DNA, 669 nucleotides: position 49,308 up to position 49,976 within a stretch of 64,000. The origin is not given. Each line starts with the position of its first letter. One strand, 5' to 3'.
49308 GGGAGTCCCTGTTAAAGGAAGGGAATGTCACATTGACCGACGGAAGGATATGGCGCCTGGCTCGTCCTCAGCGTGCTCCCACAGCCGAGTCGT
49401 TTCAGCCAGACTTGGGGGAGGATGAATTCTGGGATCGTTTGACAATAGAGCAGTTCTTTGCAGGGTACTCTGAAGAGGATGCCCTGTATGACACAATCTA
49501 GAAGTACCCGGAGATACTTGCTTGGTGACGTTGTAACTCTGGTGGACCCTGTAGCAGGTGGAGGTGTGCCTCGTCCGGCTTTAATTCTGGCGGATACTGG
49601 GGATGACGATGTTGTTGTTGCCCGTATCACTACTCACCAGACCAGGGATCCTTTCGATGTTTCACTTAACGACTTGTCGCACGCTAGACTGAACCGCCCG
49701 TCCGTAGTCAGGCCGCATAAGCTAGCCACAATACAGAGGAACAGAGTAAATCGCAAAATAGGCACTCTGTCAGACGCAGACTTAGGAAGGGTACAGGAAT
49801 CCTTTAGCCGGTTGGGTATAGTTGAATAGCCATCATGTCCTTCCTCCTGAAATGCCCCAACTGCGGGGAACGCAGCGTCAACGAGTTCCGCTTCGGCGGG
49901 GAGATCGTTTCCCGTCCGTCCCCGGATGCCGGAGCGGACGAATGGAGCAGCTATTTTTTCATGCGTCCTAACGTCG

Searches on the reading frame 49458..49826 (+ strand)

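Call 73: search_protein_families(library=pfam, proteins=[window:49458-49826:+], max_evalue=0.01)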
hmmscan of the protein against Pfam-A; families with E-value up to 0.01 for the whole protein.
window:49458-49826:+ (123 aa): 1 family
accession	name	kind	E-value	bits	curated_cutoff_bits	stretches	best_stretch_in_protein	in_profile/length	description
PF02452.23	PemK_toxin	-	6.7e-13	49.2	23.1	1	25-116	5-105/109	PemK-like, MazF-like toxin of type II toxin-antitoxin system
